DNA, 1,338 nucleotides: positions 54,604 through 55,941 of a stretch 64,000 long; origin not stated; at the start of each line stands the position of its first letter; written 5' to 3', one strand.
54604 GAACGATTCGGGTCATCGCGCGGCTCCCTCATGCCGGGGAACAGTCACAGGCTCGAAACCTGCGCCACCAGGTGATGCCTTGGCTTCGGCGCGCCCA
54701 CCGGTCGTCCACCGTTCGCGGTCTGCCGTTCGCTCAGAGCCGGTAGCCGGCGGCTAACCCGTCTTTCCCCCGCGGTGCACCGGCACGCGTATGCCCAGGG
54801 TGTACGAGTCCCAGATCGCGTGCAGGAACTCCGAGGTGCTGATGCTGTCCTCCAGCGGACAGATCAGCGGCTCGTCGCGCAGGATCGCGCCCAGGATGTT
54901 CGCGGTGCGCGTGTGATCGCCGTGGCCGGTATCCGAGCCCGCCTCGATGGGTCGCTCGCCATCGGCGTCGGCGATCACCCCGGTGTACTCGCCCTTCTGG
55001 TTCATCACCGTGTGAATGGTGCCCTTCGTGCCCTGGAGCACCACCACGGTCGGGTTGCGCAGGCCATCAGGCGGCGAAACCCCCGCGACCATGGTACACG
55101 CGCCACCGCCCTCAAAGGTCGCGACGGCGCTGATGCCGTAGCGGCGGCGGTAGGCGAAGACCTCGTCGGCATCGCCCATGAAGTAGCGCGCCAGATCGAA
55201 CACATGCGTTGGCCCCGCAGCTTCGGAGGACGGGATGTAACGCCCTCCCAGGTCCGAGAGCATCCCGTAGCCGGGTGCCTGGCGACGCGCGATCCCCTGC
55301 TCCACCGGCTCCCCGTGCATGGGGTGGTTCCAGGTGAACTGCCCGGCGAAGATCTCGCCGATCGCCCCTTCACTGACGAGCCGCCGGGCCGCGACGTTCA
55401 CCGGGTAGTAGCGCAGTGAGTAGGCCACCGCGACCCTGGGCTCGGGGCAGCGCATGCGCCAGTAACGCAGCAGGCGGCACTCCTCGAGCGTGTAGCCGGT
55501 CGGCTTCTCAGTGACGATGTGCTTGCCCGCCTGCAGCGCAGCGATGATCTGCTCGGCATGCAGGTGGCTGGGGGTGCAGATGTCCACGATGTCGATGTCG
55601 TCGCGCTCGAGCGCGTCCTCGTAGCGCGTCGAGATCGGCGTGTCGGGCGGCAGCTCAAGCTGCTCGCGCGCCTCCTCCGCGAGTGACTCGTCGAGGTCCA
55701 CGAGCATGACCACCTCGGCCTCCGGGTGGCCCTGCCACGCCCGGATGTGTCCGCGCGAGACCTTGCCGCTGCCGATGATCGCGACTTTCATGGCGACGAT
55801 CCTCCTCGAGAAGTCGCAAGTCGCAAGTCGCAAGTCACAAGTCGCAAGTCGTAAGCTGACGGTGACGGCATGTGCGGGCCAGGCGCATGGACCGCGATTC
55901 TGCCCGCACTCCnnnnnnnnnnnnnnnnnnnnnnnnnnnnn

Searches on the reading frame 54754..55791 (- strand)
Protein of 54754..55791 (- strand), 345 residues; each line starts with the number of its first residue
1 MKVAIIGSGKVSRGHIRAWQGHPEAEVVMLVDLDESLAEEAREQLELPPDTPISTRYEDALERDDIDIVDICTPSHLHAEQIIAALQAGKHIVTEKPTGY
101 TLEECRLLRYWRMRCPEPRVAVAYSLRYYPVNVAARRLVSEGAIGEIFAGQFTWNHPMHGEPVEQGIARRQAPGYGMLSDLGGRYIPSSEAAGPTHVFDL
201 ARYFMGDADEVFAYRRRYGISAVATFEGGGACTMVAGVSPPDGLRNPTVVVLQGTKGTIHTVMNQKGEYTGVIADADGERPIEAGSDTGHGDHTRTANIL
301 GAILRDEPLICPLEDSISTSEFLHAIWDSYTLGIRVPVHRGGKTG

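Call 10: search_protein_families(library=pfam, proteins=[window:54754-55791:-])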
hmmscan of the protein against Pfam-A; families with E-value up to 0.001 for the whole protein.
window:54754-55791:- (345 aa): 3 families
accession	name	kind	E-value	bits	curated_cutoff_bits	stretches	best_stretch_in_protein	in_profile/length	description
PF01408.29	GFO_IDH_MocA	-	1.4e-22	81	24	1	1-106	1-103/120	Oxidoreductase family, NAD-binding Rossmann fold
PF22725.1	GFO_IDH_MocA_C3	-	1.8e-08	34.8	27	1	134-259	3-123/124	GFO/IDH/MocA C-terminal domain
PF03447.22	NAD_binding_3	-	5e-05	24.4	24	1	7-94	1-87/116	Homoserine dehydrogenase, NAD binding domain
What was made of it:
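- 54754..55791 (-): Gfo/Idh/MocA oxidoreductase gene (345 aa), starting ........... Pfam PF01408 and PF22725 (call 10).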

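Call 11: find_encoding_contigs(protein=window:54754-55791:-, flank=3000, max_places=10)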
Protein window:54754-55791:- (345 aa): no gene with exactly this product is on record in the collection.

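Call 12: find_homologous_proteins(query=window:54754-55791:-, max_evalue=1e-30)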
Query window:54754-55791:- (345 aa): 99 proteins with E <= 1e-30 among 4372 candidates.
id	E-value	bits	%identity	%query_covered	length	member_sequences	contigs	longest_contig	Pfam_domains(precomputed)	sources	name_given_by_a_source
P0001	1.5e-233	792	100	100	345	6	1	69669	PF01408.29,PF22725.2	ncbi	-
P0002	3.1e-212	722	90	100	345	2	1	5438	PF01408.29,PF22725.2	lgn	-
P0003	4.9e-197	672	85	100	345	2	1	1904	PF01408.29,PF22725.2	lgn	-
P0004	2.1e-192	657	84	100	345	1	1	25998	PF01408.29,PF22725.2,PF02894.23,PF03447.23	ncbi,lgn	ncbi:MAG: Gfo/Idh/MocA family protein [Armatimonadota bacterium]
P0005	2.1e-192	657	84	100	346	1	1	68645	PF01408.29,PF22725.2,PF03447.23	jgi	-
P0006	4.3e-190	650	82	100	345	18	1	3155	PF01408.29,PF22725.2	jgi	-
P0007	3.2e-183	627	81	100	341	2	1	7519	PF01408.29,PF22725.2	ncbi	ncbi:MAG: Gfo/Idh/MocA family protein [Armatimonadota bacterium]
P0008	3.3e-165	568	75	100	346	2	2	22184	PF01408.29,PF22725.2,PF02894.23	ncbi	-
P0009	6.0e-165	567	74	100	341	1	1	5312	PF01408.29,PF22725.2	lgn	-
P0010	9.5e-163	560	74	100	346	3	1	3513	PF01408.29,PF22725.2,PF02894.23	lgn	-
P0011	2.3e-159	549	73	100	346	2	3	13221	PF01408.29,PF22725.2,PF02894.23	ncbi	ncbi:MAG: Gfo/Idh/MocA family protein [Armatimonadota bacterium]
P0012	7.8e-157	540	71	100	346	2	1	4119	PF01408.29,PF22725.2,PF02894.23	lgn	-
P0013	6.3e-144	498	66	100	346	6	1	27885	PF01408.29,PF22725.2,PF02894.23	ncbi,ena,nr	ncbi:MAG: Gfo/Idh/MocA family oxidoreductase [candidate division WS1 bacterium]|nr:Gfo/Idh/MocA fami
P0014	6.6e-144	498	65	100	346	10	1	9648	PF01113.27,PF01408.29,PF22725.2,PF02894.23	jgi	jgi:predicted dehydrogenase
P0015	5.6e-142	491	63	100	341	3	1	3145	PF01408.29,PF22725.2,PF02894.23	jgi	-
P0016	8.4e-141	487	65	100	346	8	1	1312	PF01408.29,PF22725.2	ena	-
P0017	1.4e-140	487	63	100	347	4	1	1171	PF01408.29,PF22725.2,PF02894.23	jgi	-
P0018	2.3e-138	479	62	100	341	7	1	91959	PF01408.29,PF22725.2,PF02894.23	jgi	-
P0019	3.9e-137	475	65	97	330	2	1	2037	PF01408.29,PF22725.2,PF02894.23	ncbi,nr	ncbi:MAG TPA: Gfo/Idh/MocA family oxidoreductase, partial [Armatimonadota bacterium]|nr:Gfo/Idh/MocA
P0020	8.8e-136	471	63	100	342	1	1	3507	PF01408.29,PF22725.2,PF02894.23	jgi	jgi:predicted dehydrogenase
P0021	5.6e-134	465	60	100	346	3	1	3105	PF01408.29,PF22725.2,PF02894.23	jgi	-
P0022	1.1e-132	461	65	92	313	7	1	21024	PF01408.29,PF22725.2,PF02894.23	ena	-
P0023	8.4e-128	445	60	100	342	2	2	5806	PF01408.29,PF22725.2,PF02894.23,PF03435.25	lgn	-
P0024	9.4e-126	438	58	100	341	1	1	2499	PF01408.29,PF22725.2,PF02894.23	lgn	-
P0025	8.1e-125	435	58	100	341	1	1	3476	PF01408.29,PF22725.2,PF02894.23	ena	-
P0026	4.7e-124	432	59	100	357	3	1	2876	PF01408.29,PF22725.2,PF02894.23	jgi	-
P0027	3.9e-121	423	58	100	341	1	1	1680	PF01408.29,PF22725.2,PF02894.23,PF03435.25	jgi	jgi:predicted dehydrogenase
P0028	1.1e-120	421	57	100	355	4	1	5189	PF01408.29,PF22725.2,PF02894.23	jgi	-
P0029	1.8e-116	407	56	100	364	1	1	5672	PF01408.29,PF22725.2,PF02894.23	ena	-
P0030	4.4e-115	403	56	100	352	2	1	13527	PF01408.29,PF22725.2,PF02894.23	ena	-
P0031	1.5e-114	401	55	99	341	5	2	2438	PF01408.29,PF22725.2,PF02894.23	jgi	-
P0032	9.3e-107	375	53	97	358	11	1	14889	PF01408.29,PF22725.2,PF02894.23,PF03447.23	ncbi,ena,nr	ncbi:MAG: Gfo/Idh/MocA family oxidoreductase [Lentisphaeria bacterium]|nr:Gfo/Idh/MocA family oxidor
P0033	3.8e-106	373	53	100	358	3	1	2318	PF01408.29,PF22725.2,PF02894.23,PF03447.23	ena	-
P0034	1.7e-104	368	52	100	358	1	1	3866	PF01408.29,PF22725.2,PF02894.23,PF03447.23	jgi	jgi:predicted dehydrogenase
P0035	7.4e-104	366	52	99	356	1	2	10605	PF01408.29,PF22725.2,PF02894.23,PF03447.23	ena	-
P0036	3.0e-103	364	52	100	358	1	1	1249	PF01408.29,PF22725.2,PF02894.23,PF03447.23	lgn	-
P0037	3.6e-102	360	51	100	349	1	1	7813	PF01408.29,PF22725.2,PF02894.23,PF03447.23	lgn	-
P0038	1.0e-101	359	52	100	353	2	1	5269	PF01408.29,PF22725.2,PF02894.23,PF03447.23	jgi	-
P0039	3.3e-101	357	51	100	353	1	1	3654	PF01408.29,PF22725.2,PF02894.23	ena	-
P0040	1.2e-100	355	51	100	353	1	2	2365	PF01408.29,PF22725.2,PF02894.23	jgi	-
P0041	3.0e-100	354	51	100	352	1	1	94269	PF01408.29,PF22725.2,PF02894.23,PF03447.23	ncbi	ncbi:MAG: Gfo/Idh/MocA family oxidoreductase [Planctomycetota bacterium]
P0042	5.5e-100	353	61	74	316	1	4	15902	PF01408.29,PF22725.2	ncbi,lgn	-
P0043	6.1e-100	353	49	100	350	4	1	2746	PF01408.29,PF22725.2,PF02894.23,PF03447.23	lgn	-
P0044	6.3e-100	353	50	100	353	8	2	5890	PF01408.29,PF22725.2,PF02894.23,PF03447.23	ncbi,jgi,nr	ncbi:MAG: Gfo/Idh/MocA family oxidoreductase [Planctomycetota bacterium]|jgi:predicted dehydrogenase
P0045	7.0e-100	353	50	100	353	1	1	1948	PF01408.29,PF22725.2,PF02894.23,PF03447.23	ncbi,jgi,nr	ncbi:MAG: Gfo/Idh/MocA family oxidoreductase [Planctomycetes bacterium]|nr:Gfo/Idh/MocA family oxido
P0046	4.1e-99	350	50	100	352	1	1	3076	PF01408.29,PF22725.2,PF02894.23,PF03447.23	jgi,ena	-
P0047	4.7e-99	350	50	100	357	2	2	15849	PF01408.29,PF22725.2,PF02894.23,PF03447.23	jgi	jgi:predicted dehydrogenase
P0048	6.2e-99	350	51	100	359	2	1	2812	PF01408.29,PF22725.2,PF02894.23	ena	-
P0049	6.4e-99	350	50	100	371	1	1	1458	PF01408.29,PF22725.2,PF02894.23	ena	-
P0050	6.9e-99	350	49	100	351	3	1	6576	PF01408.29,PF22725.2,PF02894.23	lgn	-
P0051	7.2e-99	350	50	100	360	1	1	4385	PF01408.29,PF22725.2,PF02894.23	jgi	jgi:predicted dehydrogenase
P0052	7.4e-99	350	49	100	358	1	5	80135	PF01408.29,PF22725.2,PF02894.23,PF03447.23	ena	-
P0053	1.3e-98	349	50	100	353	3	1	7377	PF01408.29,PF22725.2,PF02894.23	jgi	jgi:predicted dehydrogenase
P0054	2.9e-98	348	51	100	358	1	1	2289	PF01408.29,PF22725.2,PF02894.23,PF03447.23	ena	-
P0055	4.7e-98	347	51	100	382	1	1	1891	PF01408.29,PF22725.2,PF02894.23,PF03447.23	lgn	-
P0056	1.0e-97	346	50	100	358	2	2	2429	PF01408.29,PF22725.2,PF02894.23,PF03447.23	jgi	-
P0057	2.0e-97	345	49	100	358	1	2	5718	PF01408.29,PF22725.2,PF02894.23,PF03447.23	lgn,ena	-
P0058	2.2e-97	345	49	100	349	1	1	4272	PF01408.29,PF22725.2,PF02894.23,PF03447.23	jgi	-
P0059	3.5e-97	344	51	99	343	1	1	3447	PF01408.29,PF22725.2,PF02894.23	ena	-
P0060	1.1e-96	342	51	99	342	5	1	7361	PF01408.29,PF22725.2,PF02894.23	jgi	jgi:predicted dehydrogenase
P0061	1.9e-96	342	47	100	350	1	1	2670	PF01408.29,PF22725.2,PF02894.23,PF03447.23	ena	-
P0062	5.4e-96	340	48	100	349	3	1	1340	PF01408.29,PF22725.2,PF02894.23,PF03447.23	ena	-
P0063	6.9e-96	340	50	100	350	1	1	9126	PF01408.29,PF22725.2,PF02894.23,PF03447.23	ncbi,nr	ncbi:MAG: Gfo/Idh/MocA family oxidoreductase [Armatimonadota bacterium]|nr:Gfo/Idh/MocA family oxido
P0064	2.6e-95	338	48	100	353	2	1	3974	PF01408.29,PF22725.2,PF02894.23,PF03447.23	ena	-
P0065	2.6e-95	338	48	100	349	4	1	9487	PF01408.29,PF22725.2,PF02894.23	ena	-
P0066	4.4e-95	337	48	100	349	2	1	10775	PF01408.29,PF22725.2,PF02894.23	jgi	-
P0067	5.6e-95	337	49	100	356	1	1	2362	PF01408.29,PF22725.2,PF02894.23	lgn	-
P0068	1.5e-94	335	48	100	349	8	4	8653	PF01408.29,PF22725.2,PF02894.23,PF03447.23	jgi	-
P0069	3.2e-94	334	48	100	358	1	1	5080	PF01408.29,PF22725.2,PF02894.23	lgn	-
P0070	3.2e-94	334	49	100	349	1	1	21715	PF01408.29,PF22725.2,PF02894.23,PF03447.23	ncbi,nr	ncbi:MAG: Gfo/Idh/MocA family oxidoreductase [Armatimonadetes bacterium]|nr:Gfo/Idh/MocA family oxid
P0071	4.0e-94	334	48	100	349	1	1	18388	PF01408.29,PF22725.2,PF02894.23,PF03447.23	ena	-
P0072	4.0e-94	334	51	100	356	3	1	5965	PF01408.29,PF22725.2,PF02894.23,PF03447.23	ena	-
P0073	5.2e-94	334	48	100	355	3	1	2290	PF01408.29,PF22725.2,PF02894.23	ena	-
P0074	1.0e-91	326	46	100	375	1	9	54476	PF01408.29,PF22725.2,PF02894.23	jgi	jgi:predicted dehydrogenase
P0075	1.1e-91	326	46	100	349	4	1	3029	PF01408.29,PF22725.2,PF02894.23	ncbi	-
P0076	1.4e-91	326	49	97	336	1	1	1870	PF01408.29,PF22725.2,PF02894.23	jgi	jgi:predicted dehydrogenase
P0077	6.6e-91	323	47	100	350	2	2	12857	PF01408.29,PF22725.2,PF02894.23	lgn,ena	-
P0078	2.7e-90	321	47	100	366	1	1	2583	PF01408.29,PF22725.2,PF02894.23,PF03447.23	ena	-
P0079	5.5e-90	320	47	100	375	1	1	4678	PF01408.29,PF22725.2,PF02894.23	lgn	-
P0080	1.0e-89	319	45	100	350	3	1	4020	PF01408.29,PF22725.2,PF02894.23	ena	-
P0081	2.1e-89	318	46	100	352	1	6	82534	PF01408.29,PF22725.2,PF02894.23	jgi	jgi:predicted dehydrogenase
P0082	2.7e-89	318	47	100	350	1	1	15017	PF01408.29,PF22725.2,PF02894.23,PF03447.23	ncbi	-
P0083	4.6e-88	314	45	100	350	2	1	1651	PF01408.29,PF22725.2,PF02894.23,PF03447.23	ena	-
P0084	2.0e-84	302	46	100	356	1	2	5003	PF01408.29,PF22725.2,PF02894.23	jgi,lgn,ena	-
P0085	3.1e-83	298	45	100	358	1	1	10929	PF01408.29,PF22725.2,PF02894.23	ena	-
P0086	1.4e-79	286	43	100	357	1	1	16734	PF01408.29,PF22725.2,PF02894.23,PF03447.23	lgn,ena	-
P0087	1.9e-77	279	43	100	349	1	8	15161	PF01408.29,PF22725.2,PF02894.23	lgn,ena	-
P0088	4.8e-77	278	44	100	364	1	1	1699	PF01408.29,PF22725.2,PF02894.23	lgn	-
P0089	1.1e-76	277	44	100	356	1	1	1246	PF01408.29,PF22725.2,PF02894.23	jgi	jgi:predicted dehydrogenase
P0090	1.7e-75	273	44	100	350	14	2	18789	PF01408.29,PF22725.2,PF02894.23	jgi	-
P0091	9.0e-75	270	42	96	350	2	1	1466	PF01408.29,PF22725.2,PF02894.23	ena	-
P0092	9.8e-75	270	42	100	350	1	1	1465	PF01408.29,PF22725.2,PF02894.23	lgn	-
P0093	1.2e-74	270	43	100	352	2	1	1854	PF01408.29,PF22725.2,PF02894.23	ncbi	-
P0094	1.3e-73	267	45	100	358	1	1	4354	PF01408.29,PF22725.2,PF03447.23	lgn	-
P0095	1.3e-73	267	43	100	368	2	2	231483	PF01408.29,PF22725.2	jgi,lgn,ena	-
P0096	3.7e-72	262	42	100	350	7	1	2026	PF01408.29,PF22725.2,PF02894.23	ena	-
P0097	3.9e-70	255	39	100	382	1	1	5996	PF01408.29,PF22725.2,PF02894.23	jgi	jgi:predicted dehydrogenase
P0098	1.9e-68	249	43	99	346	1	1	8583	PF01408.29,PF22725.2,PF02894.23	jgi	jgi:predicted dehydrogenase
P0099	6.0e-68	248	40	100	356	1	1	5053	PF01408.29,PF22725.2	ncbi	-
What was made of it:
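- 54754..55791 (-): 99 homologues at E <= 1e-30, mostly 341-358 aa with ~100% query coverage (call 12).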

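Call 13: find_encoding_contigs(protein=P0001, flank=3000, max_places=6)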
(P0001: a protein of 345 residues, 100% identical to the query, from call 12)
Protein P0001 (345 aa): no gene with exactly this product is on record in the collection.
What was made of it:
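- Tried and rejected: Exact look-up of the window's own Gfo protein found no indexed contig (calls 11, 13), so the rest of the source MAG could not be scanned.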

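Call 14: find_encoding_contigs(protein=P0002, flank=3000, max_places=4)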
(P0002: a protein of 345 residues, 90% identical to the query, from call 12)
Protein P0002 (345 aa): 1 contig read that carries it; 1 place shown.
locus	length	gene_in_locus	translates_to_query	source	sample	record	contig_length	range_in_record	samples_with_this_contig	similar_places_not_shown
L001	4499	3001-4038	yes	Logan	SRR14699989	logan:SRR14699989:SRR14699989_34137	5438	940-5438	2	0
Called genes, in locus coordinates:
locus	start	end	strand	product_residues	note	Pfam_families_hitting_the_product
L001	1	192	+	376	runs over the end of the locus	?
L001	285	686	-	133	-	PF00072:Response_reg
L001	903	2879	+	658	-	PF20581:DUF6785, PF20580:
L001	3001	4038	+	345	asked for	PF01408:GFO_IDH_MocA, PF22725:GFO_IDH_MocA_C3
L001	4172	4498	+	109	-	?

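Call 15: find_encoding_contigs(protein=P0004, flank=3000, max_places=4)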
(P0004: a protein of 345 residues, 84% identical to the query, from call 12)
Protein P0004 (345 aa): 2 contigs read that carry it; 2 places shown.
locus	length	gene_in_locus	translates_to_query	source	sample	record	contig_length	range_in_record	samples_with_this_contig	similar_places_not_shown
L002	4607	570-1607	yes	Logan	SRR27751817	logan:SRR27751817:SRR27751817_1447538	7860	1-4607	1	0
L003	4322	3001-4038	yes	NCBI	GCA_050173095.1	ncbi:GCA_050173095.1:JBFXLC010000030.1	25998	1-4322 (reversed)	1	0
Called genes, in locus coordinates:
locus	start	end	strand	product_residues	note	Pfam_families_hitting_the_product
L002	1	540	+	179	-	?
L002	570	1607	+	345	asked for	PF01408:GFO_IDH_MocA, PF03447:NAD_binding_3 (weak), PF02894:GFO_IDH_MocA_C (weak), PF22725:GFO_IDH_MocA_C3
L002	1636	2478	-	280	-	PF00149:Metallophos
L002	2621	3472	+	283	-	PF03781:FGE-sulfatase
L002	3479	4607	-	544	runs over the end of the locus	PF22842:Pel9A-like_beta_helix, PF13229:Beta_helix (weak)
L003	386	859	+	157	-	PF01625:PMSR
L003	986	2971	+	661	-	PF20581:DUF6785, PF20580:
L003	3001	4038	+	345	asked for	PF01408:GFO_IDH_MocA, PF03447:NAD_binding_3 (weak), PF02894:GFO_IDH_MocA_C (weak), PF22725:GFO_IDH_MocA_C3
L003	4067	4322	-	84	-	?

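Call 16: find_encoding_contigs(protein=P0005, flank=3000, max_places=4)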
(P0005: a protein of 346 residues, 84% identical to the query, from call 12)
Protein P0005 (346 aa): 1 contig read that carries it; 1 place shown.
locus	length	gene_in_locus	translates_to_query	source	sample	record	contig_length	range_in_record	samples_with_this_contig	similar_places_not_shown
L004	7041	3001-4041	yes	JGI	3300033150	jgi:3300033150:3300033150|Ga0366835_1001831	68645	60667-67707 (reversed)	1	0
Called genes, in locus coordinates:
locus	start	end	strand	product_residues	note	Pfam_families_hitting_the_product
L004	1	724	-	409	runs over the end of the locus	PF07676:PD40 (faint)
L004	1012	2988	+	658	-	PF20581:DUF6785, PF20580:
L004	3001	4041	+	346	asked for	PF01408:GFO_IDH_MocA, PF03447:NAD_binding_3 (weak), PF22725:GFO_IDH_MocA_C3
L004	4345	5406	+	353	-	PF13088:BNR_2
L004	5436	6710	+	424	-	PF13360:PQQ_2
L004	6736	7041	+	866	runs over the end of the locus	PF02638:GHL10, PF14871:GHL6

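Call 21: list_cluster_members(proteins=[P0001])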
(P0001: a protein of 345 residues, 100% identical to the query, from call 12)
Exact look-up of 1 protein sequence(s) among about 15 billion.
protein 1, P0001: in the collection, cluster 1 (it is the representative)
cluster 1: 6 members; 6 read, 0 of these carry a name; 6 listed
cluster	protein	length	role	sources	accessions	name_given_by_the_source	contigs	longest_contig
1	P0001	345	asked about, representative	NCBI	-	-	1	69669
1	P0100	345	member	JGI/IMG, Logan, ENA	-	-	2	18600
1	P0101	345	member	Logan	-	-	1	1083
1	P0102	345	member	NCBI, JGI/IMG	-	-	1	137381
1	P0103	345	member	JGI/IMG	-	-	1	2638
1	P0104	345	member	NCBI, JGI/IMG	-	-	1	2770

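Call 24: find_encoding_contigs(protein=P0102, flank=3000, max_places=4)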
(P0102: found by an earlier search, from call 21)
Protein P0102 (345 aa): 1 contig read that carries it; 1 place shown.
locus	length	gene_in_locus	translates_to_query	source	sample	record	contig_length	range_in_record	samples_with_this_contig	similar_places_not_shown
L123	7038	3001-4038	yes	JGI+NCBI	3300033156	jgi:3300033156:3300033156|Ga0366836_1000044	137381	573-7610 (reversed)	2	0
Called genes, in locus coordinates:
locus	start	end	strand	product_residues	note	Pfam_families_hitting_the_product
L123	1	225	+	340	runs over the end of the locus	PF01408:GFO_IDH_MocA, PF02894:GFO_IDH_MocA_C, PF22725:GFO_IDH_MocA_C3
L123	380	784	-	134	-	PF00072:Response_reg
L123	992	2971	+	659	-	PF20581:DUF6785, PF20580:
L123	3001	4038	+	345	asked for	PF01408:GFO_IDH_MocA, PF22725:GFO_IDH_MocA_C3 (weak)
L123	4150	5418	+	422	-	PF13360:PQQ_2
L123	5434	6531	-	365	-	PF04015:DUF362, PF00037:Fer4 (faint), PF12837:Fer4_6 (faint), PF13237:Fer4_10 (weak), PF14697:Fer4_21 (weak), PF12838:Fer4_7 (weak), PF13187:Fer4_9 (weak), PF13484:Fer4_16 (faint)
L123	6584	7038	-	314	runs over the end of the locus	PF00248:Aldo_ket_red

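Call 25: find_encoding_contigs(protein=P0100, flank=3000, max_places=4)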
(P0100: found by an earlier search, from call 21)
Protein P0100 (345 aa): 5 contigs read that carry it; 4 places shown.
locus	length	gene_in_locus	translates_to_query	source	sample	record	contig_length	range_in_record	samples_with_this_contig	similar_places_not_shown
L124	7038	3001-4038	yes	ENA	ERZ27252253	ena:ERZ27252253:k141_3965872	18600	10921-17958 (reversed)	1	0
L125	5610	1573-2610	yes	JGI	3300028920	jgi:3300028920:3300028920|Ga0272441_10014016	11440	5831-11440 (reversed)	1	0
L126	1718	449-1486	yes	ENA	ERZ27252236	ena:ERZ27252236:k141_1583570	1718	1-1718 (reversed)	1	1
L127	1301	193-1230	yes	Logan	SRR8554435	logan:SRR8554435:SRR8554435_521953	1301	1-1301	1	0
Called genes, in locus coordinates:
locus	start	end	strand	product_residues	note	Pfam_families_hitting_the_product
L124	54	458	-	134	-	PF00072:Response_reg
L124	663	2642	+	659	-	PF20581:DUF6785, PF20580:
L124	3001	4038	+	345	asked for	PF01408:GFO_IDH_MocA, PF22725:GFO_IDH_MocA_C3 (weak)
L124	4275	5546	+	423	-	PF01011:PQQ (faint), PF13360:PQQ_2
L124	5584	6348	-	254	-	-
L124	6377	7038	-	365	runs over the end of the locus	PF04015:DUF362, PF00037:Fer4 (faint), PF12837:Fer4_6 (faint), PF13237:Fer4_10 (faint), PF14697:Fer4_21 (weak), PF12838:Fer4_7 (weak), PF13187:Fer4_9 (weak), PF13484:Fer4_16 (faint)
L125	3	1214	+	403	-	?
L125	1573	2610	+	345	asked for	PF01408:GFO_IDH_MocA, PF22725:GFO_IDH_MocA_C3 (weak)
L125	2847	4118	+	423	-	PF01011:PQQ (faint), PF13360:PQQ_2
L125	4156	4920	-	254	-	-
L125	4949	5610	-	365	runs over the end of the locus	PF04015:DUF362, PF00037:Fer4 (faint), PF12837:Fer4_6 (faint), PF13237:Fer4_10 (faint), PF14697:Fer4_21 (weak), PF12838:Fer4_7 (weak), PF13187:Fer4_9 (weak), PF13484:Fer4_16 (faint)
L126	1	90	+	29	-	?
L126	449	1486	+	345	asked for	PF01408:GFO_IDH_MocA, PF22725:GFO_IDH_MocA_C3 (weak)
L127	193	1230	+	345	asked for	PF01408:GFO_IDH_MocA, PF22725:GFO_IDH_MocA_C3 (weak)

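Call 36: find_related_loci(query=window:54754-55791:-, collection=metagenome_contigs, flank=1500)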
Query window:54754-55791:- (345 aa) in metagenome_contigs; peptide patterns used: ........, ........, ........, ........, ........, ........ (x = any residue, [..] = any of these).
600 stretches matched a pattern (row limit reached: there are more); 424 encode a relative of the query (tblastn E <= 1e-3); the best 80 are kept; 80 distinct loci.
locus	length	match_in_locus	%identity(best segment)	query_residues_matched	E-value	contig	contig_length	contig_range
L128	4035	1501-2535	94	1-345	0e+0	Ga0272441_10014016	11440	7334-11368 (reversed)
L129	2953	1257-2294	73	1-345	3e-173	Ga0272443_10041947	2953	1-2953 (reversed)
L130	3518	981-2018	66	1-345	3e-151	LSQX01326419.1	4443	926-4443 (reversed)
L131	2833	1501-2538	59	1-345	5e-137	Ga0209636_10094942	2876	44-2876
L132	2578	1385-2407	58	1-345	9e-136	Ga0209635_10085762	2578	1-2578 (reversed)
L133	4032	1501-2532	57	1-345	1e-125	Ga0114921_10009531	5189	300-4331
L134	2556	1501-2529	56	1-345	3e-127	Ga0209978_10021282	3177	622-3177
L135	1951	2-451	57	198-345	3e-50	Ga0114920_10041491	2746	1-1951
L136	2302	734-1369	34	1-218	1e-26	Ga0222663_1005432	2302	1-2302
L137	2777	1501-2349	30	1-259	5e-24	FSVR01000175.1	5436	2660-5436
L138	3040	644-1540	30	1-275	1e-23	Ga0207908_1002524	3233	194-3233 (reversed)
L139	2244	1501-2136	30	1-218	1e-23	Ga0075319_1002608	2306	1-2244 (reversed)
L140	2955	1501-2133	32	1-218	3e-23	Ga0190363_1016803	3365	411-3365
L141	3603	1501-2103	32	1-210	6e-23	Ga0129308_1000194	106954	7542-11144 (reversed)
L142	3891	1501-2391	27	1-282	6e-23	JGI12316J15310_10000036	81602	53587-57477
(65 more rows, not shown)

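Call 37: find_encoding_contigs(protein=P0104, flank=2000, max_places=4)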
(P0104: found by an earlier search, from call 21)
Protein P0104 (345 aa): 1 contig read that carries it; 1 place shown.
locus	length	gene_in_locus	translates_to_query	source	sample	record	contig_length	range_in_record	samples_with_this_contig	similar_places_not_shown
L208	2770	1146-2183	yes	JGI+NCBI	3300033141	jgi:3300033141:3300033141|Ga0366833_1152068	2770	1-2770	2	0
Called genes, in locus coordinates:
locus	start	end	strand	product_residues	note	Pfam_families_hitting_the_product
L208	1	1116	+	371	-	?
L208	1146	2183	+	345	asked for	PF01408:GFO_IDH_MocA, PF22725:GFO_IDH_MocA_C3 (weak)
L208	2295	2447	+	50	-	-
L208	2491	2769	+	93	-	?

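Call 38: find_encoding_contigs(protein=P0103, flank=2000, max_places=4)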
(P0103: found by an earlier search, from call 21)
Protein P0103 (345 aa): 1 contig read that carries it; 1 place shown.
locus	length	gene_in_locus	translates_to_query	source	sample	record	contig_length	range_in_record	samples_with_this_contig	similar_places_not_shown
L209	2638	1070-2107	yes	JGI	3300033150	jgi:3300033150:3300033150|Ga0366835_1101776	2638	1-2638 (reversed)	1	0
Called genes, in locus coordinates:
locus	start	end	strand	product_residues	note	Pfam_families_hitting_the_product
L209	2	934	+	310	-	PF20581:DUF6785, PF20580:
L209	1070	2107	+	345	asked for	PF01408:GFO_IDH_MocA, PF22725:GFO_IDH_MocA_C3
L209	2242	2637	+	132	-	?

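Call 39: find_encoding_contigs(protein=P0101, flank=2000, max_places=4)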
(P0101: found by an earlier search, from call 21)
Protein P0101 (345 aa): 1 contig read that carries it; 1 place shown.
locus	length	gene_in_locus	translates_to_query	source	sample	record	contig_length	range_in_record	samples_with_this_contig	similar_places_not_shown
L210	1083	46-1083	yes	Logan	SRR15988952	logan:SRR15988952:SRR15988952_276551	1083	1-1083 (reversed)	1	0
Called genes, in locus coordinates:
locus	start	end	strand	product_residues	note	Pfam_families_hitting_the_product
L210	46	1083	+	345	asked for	PF01408:GFO_IDH_MocA, PF22725:GFO_IDH_MocA_C3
